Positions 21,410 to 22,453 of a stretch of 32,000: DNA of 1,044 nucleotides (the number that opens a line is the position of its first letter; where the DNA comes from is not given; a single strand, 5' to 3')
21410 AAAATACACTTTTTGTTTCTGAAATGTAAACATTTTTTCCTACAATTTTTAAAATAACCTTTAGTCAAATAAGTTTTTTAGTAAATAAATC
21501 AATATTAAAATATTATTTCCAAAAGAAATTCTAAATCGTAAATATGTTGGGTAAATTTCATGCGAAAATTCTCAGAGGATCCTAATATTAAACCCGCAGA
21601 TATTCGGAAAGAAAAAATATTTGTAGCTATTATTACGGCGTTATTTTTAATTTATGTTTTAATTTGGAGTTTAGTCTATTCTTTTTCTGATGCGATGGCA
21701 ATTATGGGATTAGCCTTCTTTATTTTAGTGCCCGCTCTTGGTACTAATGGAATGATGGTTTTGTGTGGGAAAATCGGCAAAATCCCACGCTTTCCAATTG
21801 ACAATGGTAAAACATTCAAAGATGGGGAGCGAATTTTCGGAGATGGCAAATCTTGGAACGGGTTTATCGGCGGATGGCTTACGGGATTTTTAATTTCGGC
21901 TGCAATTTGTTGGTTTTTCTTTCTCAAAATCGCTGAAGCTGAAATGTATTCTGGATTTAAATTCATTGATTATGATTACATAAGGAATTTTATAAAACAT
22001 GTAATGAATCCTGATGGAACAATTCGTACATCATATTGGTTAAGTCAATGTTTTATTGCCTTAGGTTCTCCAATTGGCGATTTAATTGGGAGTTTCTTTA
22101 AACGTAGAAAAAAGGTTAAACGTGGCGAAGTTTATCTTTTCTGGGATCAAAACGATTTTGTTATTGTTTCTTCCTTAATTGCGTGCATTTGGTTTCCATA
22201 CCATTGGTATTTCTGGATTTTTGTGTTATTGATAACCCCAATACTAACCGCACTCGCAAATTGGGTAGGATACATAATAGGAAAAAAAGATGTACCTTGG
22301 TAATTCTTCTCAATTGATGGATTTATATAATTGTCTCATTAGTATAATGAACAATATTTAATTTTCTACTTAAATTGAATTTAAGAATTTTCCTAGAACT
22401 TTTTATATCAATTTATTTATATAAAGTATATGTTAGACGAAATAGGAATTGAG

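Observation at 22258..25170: The carS 3' end is duplicated 2.8 kb downstream, and the 45-nt direct repeats bracket an integrase-less two-gene insert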

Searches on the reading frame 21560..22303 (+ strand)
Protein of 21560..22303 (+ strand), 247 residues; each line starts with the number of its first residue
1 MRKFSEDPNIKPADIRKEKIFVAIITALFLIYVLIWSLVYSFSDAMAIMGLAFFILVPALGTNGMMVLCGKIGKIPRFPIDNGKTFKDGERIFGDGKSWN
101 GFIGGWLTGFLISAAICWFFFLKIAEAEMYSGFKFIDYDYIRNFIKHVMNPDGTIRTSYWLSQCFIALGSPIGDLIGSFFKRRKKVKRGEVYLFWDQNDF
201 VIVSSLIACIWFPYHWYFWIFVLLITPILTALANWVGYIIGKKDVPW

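Call 8: search_protein_families(library=pfam, proteins=[window:21560-22303:+], max_evalue=0.01)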
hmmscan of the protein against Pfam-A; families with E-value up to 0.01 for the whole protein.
window:21560-22303:+ (247 aa): 2 families
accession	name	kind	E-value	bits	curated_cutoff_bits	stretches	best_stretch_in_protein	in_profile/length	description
PF01864.22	CarS-like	-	6.4e-27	95.1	22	1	52-247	8-175/175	CDP-archaeol synthase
PF01148.25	CTP_transf_1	-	2.7e-08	34.4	24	1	96-187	169-231/264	Cytidylyltransferase family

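Call 10: find_encoding_contigs(protein=window:21560-22303:+, flank=10000, max_places=10)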
Protein window:21560-22303:+ (247 aa): no gene with exactly this product is on record in the collection.

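Call 12: find_related_loci(query=window:21560-22303:+, collection=genome_contigs, flank=10000)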
Query window:21560-22303:+ (247 aa) in genome_contigs; peptide patterns used: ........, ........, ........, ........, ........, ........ (x = any residue, [..] = any of these).
86 stretches matched a pattern; 5 encode a relative of the query (tblastn E <= 1e-3); 5 distinct loci.
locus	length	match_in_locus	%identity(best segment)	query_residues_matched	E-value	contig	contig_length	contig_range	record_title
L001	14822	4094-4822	77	1-247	3e-127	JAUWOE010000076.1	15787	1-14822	MAG: Promethearchaeum sp. isolate CSMAG_2442 CSMAG_2442_k141_495835_length_15787_cov_6.9916, whole genome shotgun sequen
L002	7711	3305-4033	76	1-247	8e-123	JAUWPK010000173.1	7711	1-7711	MAG: Promethearchaeum sp. isolate CSMAG_2474 CSMAG_2474_k141_1076320_length_7711_cov_7.0000, whole genome shotgun sequen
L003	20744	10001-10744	61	1-247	6e-104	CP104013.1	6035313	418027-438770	Candidatus Lokiarchaeum ossiferum isolate Loki-B35 chromosome, complete genome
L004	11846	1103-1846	57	1-247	2e-93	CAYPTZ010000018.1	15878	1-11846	MAG TPA_asm: uncultured archaeon isolate binchicken_co116_149 genome assembly, contig: NODE_3719_length_15878_cov_4.8177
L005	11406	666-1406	77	1-247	2e-128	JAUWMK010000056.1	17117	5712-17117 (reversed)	MAG: Promethearchaeum sp. isolate CSMAG_2396 CSMAG_2396_k141_1629764_length_17117_cov_6.9272, whole genome shotgun seque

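Call 21: find_related_loci(query=window:21560-22303:+, collection=metagenome_contigs, flank=10000)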
Query window:21560-22303:+ (247 aa) in metagenome_contigs; peptide patterns used: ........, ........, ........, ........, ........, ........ (x = any residue, [..] = any of these).
128 stretches matched a pattern; 3 encode a relative of the query (tblastn E <= 1e-3); 3 distinct loci.
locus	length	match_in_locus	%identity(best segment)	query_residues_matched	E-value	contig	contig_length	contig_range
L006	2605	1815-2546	83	1-247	8e-143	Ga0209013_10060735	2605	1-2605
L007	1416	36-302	69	159-247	1e-39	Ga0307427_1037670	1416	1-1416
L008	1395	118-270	84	1-51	6e-24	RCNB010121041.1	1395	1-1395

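Call 39: find_homologous_proteins(query=window:21560-22303:+, max_evalue=1e-30)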
Query window:21560-22303:+ (247 aa): 42 proteins with E <= 1e-30 among 878 candidates.
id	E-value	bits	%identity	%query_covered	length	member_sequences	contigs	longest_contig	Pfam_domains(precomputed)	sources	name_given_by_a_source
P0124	1.9e-165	567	100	100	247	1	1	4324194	PF01864.22,PF01148.26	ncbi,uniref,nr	ncbi:CDP-archaeol synthase [Promethearchaeum syntrophicum]|uniref:CDP-archaeol synthase n=1 Tax=Prom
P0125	1.1e-134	466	85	100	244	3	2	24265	PF01864.22,PF01148.26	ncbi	-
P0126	1.2e-132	460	83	100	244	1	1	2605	PF01864.22,PF01148.26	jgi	-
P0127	2.8e-132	458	84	100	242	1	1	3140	PF01864.22,PF01148.26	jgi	-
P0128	6.8e-132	457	84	100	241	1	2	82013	PF01864.22,PF01148.26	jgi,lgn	jgi:CDP-2,3-bis-(O-geranylgeranyl)-sn-glycerol synthase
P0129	1.2e-130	453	82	100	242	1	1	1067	PF01864.22,PF01148.26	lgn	-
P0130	1.3e-130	453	81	100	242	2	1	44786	PF01864.22,PF01148.26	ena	-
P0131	2.6e-130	452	83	100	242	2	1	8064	PF01864.22,PF01148.26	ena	-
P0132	2.0e-127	442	81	100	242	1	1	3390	PF01864.22,PF01148.26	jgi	-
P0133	1.7e-125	436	79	100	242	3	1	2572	PF01864.22,PF01148.26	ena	-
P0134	3.2e-125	435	77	100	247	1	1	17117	PF01864.22,PF01148.26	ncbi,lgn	-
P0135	1.8e-124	433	79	100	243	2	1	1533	PF01864.22,PF01148.26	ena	-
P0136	1.3e-123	430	77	100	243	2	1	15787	PF01864.22,PF01148.26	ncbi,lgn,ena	-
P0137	3.6e-122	425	78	100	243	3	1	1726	PF01864.22,PF01148.26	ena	-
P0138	1.1e-101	358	64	100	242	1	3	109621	PF01864.22,PF01148.26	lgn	-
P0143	2.7e-97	344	65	100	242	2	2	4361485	PF01864.22,PF01148.26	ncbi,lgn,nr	ncbi:MAG: CDP-archaeol synthase [Candidatus Lokiarchaeota archaeon]|nr:CDP-archaeol synthase [Candid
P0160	1.0e-75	273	87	58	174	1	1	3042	PF01864.22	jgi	-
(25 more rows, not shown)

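Call 41: find_encoding_contigs(protein=P0125, flank=8000, max_places=3)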
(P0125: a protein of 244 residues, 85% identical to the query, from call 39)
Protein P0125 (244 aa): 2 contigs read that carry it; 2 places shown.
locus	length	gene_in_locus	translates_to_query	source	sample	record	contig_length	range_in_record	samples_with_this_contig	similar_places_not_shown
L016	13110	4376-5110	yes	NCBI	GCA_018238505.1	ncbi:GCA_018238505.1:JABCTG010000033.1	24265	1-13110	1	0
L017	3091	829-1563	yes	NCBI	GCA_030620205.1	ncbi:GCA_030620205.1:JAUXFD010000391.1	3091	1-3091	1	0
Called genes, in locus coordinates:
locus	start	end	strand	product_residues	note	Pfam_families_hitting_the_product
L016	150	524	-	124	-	-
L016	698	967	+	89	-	-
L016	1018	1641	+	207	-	-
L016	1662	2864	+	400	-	PF01966:HD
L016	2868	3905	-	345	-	PF01555:N6_N4_Mtase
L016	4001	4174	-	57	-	-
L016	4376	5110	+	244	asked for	PF01864:CarS-like, PF01148:CTP_transf_1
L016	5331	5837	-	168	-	-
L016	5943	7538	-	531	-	-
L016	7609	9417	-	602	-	PF00664:ABC_membrane, PF00005:ABC_tran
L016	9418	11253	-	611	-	PF00664:ABC_membrane, PF00005:ABC_tran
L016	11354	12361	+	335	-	-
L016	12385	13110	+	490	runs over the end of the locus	PF13181:TPR_8 (faint), PF14938:SNAP (faint), PF00515:TPR_1 (faint), PF07719:TPR_2 (faint), PF13424:TPR_12 (weak), PF13428:TPR_14 (faint), PF17874:TPR_MalT (weak), PF13424:TPR_12 (weak), +1 more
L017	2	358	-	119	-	?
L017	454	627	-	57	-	-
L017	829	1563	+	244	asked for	PF01864:CarS-like, PF01148:CTP_transf_1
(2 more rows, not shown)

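Call 42: find_encoding_contigs(protein=P0128, flank=8000, max_places=3)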
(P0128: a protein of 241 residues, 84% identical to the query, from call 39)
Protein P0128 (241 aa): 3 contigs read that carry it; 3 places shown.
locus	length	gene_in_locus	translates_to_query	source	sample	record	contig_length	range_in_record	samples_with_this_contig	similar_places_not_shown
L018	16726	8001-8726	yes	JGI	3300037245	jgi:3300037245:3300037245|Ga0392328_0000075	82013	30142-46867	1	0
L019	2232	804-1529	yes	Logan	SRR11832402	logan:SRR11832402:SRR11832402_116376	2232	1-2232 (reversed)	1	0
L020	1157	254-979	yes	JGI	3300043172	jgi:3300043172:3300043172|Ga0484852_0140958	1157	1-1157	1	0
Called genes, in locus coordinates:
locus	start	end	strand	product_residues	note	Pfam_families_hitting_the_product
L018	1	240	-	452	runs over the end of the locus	PF03486:HI0933_like (faint), PF07992:Pyr_redox_2, PF13738:Pyr_redox_3 (faint), PF00070:Pyr_redox, PF02852:Pyr_redox_dim (weak)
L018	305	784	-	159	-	PF02566:OsmC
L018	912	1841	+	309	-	PF02899:Phage_int_SAM_1, PF00589:Phage_integrase, PF22823:MrpR_C_cat (weak)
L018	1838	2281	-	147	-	-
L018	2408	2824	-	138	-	-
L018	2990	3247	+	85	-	-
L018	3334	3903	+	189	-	-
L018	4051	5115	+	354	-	PF24681:Kelch_KLHDC2_KLHL20_DRC7, PF24981:Beta-prop_ATRN-LZTR1, PF13415:Beta-prop_FBX42, PF13418:Beta-prop_TYW4, PF13415:Beta-prop_FBX42, PF24681:Kelch_KLHDC2_KLHL20_DRC7, PF24981:Beta-prop_ATRN-LZTR1, PF13854:Kelch_HCF, +8 more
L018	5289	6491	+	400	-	PF01966:HD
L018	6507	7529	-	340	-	PF01555:N6_N4_Mtase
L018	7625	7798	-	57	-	-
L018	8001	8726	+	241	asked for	PF01864:CarS-like, PF01148:CTP_transf_1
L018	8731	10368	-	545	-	-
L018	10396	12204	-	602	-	PF00664:ABC_membrane, PF02463:SMC_N (faint), PF00005:ABC_tran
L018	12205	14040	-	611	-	PF00664:ABC_membrane, PF00005:ABC_tran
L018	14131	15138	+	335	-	-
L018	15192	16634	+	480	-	PF13181:TPR_8 (faint), PF00515:TPR_1 (faint), PF07719:TPR_2 (faint), PF13174:TPR_6 (faint), PF13374:TPR_10 (faint), PF17874:TPR_MalT, PF13424:TPR_12, PF17874:TPR_MalT (weak), +3 more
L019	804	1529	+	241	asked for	PF01864:CarS-like, PF01148:CTP_transf_1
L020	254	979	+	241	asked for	PF01864:CarS-like, PF01148:CTP_transf_1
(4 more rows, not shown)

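Call 47: find_encoding_contigs(protein=P0131, flank=8000, max_places=3)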
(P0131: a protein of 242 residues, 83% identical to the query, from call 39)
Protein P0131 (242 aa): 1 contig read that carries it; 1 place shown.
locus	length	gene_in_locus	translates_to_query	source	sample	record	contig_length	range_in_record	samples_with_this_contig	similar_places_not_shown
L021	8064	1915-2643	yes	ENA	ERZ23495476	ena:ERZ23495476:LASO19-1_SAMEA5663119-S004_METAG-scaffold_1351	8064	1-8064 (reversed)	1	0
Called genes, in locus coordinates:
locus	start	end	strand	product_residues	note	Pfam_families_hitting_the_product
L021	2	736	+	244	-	?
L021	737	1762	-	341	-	PF01555:N6_N4_Mtase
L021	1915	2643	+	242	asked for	PF01864:CarS-like, PF01148:CTP_transf_1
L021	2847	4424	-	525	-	-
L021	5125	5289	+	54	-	-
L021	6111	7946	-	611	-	PF00664:ABC_membrane, PF00005:ABC_tran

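Call 48: find_encoding_contigs(protein=P0130, flank=8000, max_places=3)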
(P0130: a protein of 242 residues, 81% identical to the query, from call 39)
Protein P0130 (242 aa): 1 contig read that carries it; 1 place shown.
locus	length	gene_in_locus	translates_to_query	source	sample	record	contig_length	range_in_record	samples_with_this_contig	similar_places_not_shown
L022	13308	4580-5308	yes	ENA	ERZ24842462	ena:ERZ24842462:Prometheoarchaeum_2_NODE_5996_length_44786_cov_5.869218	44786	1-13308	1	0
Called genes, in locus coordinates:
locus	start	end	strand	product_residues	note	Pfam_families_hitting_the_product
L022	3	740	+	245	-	?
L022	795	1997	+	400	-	PF01966:HD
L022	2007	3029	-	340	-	PF01555:N6_N4_Mtase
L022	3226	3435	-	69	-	-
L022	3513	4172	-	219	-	PF12799:LRR_4 (faint), PF13855:LRR_8 (weak), PF23598:LRR_14 (faint), PF13855:LRR_8 (weak)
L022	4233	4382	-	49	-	-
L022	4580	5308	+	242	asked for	PF01864:CarS-like, PF01148:CTP_transf_1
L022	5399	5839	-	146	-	PF01980:TrmO_N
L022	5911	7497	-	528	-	-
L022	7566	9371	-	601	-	PF00664:ABC_membrane, PF00005:ABC_tran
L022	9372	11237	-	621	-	PF00664:ABC_membrane, PF00005:ABC_tran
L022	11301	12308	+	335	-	-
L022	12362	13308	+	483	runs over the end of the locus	PF14938:SNAP (faint), PF00515:TPR_1 (faint), PF07719:TPR_2 (faint), PF13174:TPR_6 (faint), PF13181:TPR_8 (faint), PF13374:TPR_10 (faint), PF17874:TPR_MalT (weak), PF13424:TPR_12 (weak), +4 more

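Call 89: find_encoding_contigs(protein=P0143, flank=6000, max_places=2)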
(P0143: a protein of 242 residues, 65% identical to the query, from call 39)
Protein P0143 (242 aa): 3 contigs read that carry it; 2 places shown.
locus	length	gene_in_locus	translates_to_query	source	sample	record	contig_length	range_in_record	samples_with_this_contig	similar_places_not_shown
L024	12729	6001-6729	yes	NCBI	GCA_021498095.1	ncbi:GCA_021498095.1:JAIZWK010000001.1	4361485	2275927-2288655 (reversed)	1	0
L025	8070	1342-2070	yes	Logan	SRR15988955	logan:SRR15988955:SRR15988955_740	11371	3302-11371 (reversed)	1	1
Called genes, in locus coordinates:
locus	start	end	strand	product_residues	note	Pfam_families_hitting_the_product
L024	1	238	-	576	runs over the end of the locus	PF00501:AMP-binding, PF13193:AMP-binding_C (weak)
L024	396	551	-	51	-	-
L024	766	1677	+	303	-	PF02899:Phage_int_SAM_1, PF13495:Phage_int_SAM_4 (weak), PF00589:Phage_integrase, PF22823:MrpR_C_cat (weak)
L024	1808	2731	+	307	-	PF07934:OGG_N, PF00730:HhH-GPD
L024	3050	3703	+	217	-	PF12952:DUF3841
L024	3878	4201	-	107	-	-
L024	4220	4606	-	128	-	PF00376:MerR, PF12728:HTH_17 (weak), PF13411:MerR_1, PF00239:Resolvase (weak)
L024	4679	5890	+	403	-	PF01966:HD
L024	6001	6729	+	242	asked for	PF01864:CarS-like, PF01148:CTP_transf_1 (weak)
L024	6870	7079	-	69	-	-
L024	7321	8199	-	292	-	-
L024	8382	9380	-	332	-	PF04055:Radical_SAM, PF13353:Fer4_12, PF13237:Fer4_10 (faint), PF00037:Fer4 (faint), PF12837:Fer4_6 (faint), PF12838:Fer4_7 (weak)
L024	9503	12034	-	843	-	PF02901:PFL-like, PF01228:Gly_radical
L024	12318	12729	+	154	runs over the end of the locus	PF14358:DUF4405 (weak)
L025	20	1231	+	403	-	PF01966:HD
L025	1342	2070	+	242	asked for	PF01864:CarS-like, PF01148:CTP_transf_1 (weak)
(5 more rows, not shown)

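Call 90: find_encoding_contigs(protein=P0127, flank=6000, max_places=3)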
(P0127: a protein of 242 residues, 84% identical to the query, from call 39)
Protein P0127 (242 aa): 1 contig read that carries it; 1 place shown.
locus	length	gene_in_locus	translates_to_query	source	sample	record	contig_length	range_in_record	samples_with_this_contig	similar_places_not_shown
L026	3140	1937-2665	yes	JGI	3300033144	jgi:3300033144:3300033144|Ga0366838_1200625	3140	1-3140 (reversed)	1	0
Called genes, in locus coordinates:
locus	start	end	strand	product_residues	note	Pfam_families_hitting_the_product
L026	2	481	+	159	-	?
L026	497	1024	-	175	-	PF01555:N6_N4_Mtase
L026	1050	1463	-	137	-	PF01555:N6_N4_Mtase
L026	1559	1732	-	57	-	-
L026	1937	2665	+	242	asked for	PF01864:CarS-like, PF01148:CTP_transf_1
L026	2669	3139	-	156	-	?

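Call 94: search_protein_families(library=pfam, proteins=[L022:5399-5839:-], max_evalue=0.01)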
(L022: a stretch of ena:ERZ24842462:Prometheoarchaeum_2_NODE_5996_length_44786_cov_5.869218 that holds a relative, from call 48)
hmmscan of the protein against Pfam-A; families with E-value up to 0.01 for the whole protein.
L022:5399-5839:- (146 aa): 1 family
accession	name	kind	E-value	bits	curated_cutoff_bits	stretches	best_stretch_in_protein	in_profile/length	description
PF01980.22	TrmO_N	-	3.5e-25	88.9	26.8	1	34-120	14-111/116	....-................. O N-terminal domain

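Call 102: search_protein_families(library=ncbifam, proteins=[window:21560-22303:+], max_evalue=0.01)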
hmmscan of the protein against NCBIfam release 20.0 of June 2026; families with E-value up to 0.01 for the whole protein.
window:21560-22303:+ (247 aa): 1 family
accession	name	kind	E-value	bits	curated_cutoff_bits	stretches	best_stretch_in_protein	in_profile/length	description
NF003114.0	PRK04032.1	equivalog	1.3e-40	139.1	148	1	46-247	4-172/172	CDP-2,3-bis-(O-geranylgeranyl)-sn-glycerol synthase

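Call 104: find_encoding_contigs(protein=P0160, flank=5000, max_places=3)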
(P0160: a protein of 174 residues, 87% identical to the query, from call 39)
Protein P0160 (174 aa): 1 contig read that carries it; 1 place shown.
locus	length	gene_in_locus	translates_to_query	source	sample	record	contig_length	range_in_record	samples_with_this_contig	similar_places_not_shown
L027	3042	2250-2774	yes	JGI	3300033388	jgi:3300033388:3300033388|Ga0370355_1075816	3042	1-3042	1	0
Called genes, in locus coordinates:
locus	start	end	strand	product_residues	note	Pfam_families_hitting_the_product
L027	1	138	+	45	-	?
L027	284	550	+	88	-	-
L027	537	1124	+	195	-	-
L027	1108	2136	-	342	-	PF01555:N6_N4_Mtase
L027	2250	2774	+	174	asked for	PF01864:CarS-like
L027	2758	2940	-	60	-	-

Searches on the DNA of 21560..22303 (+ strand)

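Call 108: search_rna_families(source=L016, start=5050, end=5400, threshold=evalue, max_evalue=1)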
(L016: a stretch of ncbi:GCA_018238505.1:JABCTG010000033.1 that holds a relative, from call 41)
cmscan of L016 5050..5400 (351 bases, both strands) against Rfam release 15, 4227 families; matches with E-value up to 1: 0.
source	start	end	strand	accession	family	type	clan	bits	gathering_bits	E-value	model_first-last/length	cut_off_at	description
